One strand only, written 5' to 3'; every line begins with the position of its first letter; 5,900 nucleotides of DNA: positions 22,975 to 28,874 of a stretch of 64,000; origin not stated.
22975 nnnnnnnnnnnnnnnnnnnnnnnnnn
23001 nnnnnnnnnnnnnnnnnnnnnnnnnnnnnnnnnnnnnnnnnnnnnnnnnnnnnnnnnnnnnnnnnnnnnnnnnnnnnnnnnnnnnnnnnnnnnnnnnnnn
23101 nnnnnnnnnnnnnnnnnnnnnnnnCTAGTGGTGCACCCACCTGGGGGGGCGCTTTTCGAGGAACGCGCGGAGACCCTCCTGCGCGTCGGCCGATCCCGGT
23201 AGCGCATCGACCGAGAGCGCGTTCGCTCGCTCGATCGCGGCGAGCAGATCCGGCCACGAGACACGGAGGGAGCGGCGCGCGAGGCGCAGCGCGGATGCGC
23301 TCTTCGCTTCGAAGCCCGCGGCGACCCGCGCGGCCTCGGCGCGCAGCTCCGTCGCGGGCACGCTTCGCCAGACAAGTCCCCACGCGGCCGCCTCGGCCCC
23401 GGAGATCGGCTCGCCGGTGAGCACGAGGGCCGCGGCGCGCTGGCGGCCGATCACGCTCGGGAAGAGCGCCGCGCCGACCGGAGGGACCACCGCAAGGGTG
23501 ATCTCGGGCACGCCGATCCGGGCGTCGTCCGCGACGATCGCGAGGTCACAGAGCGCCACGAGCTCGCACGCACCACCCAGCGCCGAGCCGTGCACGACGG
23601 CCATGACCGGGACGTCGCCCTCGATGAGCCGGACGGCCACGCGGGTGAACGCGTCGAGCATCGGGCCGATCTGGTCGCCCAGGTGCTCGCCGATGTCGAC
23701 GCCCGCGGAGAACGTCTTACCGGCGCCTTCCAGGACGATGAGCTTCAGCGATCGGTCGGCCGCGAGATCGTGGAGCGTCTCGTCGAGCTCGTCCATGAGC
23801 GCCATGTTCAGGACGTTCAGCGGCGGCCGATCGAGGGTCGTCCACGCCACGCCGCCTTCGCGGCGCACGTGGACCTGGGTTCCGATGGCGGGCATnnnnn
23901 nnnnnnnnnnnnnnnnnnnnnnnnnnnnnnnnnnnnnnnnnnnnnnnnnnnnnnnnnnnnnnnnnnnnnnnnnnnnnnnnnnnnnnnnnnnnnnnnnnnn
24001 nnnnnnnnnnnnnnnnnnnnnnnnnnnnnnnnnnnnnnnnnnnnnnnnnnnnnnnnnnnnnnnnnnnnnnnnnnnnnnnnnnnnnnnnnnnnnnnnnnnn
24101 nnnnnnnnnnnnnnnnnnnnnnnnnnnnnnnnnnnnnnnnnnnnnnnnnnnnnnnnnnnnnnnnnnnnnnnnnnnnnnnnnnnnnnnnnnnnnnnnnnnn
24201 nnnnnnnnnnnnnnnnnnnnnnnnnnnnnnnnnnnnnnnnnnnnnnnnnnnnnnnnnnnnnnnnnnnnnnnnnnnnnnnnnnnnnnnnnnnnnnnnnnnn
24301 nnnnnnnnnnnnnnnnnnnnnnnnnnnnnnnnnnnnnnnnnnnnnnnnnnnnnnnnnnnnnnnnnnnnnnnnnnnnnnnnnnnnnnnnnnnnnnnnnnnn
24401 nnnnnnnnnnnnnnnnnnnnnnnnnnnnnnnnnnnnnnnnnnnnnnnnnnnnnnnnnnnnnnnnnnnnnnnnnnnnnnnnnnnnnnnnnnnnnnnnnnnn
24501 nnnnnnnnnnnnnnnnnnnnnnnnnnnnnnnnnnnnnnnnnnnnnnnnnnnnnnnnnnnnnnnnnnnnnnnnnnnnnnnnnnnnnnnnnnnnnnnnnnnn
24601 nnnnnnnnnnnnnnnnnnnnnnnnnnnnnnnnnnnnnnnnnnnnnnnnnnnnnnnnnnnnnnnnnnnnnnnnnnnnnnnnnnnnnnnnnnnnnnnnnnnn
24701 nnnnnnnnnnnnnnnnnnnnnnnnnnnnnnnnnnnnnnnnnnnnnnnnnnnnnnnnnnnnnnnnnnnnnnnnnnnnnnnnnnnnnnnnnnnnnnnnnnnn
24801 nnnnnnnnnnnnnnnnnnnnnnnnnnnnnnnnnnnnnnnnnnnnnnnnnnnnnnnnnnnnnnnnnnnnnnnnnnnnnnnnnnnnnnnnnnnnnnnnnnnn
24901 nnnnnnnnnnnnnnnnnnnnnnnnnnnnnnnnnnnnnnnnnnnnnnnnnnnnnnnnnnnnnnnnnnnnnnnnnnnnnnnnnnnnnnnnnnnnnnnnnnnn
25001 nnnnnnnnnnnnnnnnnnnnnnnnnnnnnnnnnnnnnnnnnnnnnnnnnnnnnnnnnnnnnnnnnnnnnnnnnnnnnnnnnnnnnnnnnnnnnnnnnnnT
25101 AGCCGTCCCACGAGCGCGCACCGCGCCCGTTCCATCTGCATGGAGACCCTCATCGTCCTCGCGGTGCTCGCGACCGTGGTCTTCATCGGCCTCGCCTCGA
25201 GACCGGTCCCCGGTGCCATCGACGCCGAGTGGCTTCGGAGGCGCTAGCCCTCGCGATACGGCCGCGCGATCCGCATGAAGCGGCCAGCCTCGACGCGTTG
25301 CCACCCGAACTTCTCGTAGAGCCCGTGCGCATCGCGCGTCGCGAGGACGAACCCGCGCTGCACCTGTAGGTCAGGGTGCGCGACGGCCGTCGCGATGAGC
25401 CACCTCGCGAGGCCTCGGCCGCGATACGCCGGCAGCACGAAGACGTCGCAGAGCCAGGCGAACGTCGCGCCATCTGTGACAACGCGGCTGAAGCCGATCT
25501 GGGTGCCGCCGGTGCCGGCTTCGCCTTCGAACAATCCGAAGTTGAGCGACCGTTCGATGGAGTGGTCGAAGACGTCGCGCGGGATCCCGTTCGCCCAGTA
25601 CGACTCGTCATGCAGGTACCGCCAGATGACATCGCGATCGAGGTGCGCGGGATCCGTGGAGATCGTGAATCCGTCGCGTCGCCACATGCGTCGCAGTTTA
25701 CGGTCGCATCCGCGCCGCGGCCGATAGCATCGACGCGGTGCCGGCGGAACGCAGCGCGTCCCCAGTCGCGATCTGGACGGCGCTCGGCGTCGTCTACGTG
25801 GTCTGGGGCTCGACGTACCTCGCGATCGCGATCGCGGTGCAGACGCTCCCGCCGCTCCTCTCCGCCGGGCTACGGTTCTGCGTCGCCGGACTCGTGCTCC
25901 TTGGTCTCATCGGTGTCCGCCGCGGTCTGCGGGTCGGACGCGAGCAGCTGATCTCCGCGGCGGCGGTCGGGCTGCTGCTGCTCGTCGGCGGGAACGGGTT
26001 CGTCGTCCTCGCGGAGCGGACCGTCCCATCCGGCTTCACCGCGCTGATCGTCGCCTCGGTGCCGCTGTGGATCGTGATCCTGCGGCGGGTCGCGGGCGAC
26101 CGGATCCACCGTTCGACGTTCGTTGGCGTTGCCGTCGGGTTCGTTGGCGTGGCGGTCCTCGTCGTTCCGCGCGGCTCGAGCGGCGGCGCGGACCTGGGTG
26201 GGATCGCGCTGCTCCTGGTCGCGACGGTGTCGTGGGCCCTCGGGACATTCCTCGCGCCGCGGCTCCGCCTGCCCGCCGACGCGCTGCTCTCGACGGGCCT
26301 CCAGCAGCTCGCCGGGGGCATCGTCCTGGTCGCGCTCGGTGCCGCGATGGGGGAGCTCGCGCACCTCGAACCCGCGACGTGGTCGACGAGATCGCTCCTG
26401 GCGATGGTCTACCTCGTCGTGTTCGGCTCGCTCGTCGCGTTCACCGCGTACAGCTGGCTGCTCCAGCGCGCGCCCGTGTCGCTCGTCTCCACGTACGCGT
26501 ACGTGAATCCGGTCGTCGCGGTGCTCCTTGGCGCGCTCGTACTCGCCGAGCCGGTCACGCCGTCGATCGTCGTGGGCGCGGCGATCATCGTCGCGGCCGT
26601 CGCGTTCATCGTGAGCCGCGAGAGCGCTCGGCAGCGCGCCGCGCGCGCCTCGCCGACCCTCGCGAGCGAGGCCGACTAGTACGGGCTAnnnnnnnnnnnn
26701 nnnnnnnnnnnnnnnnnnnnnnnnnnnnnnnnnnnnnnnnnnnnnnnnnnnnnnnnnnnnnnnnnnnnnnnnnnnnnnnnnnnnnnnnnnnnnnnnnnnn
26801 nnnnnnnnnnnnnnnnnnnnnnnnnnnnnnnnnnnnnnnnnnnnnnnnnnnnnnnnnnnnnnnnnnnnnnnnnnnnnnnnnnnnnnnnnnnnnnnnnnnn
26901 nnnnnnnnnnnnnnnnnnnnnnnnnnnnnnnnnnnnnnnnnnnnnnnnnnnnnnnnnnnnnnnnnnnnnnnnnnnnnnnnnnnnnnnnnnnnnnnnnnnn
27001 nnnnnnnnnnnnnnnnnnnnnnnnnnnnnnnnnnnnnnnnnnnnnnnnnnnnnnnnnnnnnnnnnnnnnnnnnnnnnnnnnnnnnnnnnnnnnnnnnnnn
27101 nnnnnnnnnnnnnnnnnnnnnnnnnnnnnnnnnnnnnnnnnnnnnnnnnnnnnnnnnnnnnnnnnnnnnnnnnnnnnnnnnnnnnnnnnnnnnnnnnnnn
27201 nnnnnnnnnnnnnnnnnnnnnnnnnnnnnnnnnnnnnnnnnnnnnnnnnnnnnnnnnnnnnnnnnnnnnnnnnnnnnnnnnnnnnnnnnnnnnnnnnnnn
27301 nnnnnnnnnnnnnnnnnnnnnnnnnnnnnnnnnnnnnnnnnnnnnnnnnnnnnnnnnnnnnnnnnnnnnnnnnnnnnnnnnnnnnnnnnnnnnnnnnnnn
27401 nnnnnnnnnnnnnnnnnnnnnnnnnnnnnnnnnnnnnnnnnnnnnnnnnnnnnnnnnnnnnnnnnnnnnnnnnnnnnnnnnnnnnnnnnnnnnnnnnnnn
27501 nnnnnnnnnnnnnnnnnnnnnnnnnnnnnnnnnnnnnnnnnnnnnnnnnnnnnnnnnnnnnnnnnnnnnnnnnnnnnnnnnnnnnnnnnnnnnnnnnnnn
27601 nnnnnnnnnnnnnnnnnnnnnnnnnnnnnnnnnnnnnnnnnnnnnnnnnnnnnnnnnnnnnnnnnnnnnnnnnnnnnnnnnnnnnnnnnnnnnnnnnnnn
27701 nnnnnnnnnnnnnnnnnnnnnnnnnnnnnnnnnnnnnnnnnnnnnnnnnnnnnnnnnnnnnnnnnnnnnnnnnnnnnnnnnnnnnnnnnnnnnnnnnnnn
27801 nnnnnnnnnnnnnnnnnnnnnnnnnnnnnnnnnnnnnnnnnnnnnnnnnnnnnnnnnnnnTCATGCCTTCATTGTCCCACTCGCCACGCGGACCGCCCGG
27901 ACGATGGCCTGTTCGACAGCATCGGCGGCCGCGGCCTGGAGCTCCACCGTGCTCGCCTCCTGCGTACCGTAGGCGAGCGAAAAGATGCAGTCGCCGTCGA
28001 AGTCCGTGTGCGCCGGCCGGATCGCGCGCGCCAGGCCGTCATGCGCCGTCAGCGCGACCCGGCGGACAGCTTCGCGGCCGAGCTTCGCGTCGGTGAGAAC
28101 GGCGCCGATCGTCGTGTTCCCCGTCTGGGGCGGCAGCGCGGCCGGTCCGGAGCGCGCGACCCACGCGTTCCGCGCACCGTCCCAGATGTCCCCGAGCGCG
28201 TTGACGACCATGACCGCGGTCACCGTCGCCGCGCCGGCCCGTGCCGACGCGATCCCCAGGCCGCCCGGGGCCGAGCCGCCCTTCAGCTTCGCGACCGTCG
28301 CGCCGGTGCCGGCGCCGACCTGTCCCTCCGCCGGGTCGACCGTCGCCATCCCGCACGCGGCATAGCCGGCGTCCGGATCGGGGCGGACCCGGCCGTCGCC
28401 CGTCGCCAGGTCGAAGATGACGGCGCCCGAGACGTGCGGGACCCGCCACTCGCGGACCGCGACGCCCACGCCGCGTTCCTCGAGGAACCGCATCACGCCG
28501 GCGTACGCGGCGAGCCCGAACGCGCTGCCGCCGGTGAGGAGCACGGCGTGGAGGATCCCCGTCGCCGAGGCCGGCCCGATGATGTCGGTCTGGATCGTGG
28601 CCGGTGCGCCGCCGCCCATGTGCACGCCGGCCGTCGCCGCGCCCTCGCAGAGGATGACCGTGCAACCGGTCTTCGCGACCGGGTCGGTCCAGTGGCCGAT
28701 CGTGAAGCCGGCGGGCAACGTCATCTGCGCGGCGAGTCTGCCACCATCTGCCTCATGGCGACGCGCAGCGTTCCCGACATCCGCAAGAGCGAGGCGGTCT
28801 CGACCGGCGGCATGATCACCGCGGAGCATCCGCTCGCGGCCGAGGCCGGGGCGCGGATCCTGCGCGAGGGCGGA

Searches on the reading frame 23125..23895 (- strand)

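Call 78: search_protein_families(library=pfam, proteins=[window:23125-23895:-], max_evalue=0.001)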
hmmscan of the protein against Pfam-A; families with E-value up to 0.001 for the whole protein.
window:23125-23895:- (256 aa): 2 families
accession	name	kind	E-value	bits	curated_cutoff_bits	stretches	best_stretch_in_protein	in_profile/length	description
PF00378.25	ECH_1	-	7.7e-49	166.7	27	1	12-254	2-249/251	Enoyl-CoA hydratase/isomerase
PF16113.10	ECH_2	-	3.9e-24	86.2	27.2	1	18-193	3-186/335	Enoyl-CoA hydratase/isomerase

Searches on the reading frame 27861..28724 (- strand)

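Call 78: search_protein_families(library=pfam, proteins=[window:27861-28724:-], max_evalue=0.001)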
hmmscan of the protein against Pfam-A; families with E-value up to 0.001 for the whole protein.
window:27861-28724:- (287 aa): 1 family
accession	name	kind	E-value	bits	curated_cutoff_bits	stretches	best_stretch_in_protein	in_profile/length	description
PF03576.19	Peptidase_S58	-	2.1e-34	119.8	23.9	1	6-283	8-298/307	Peptidase family S58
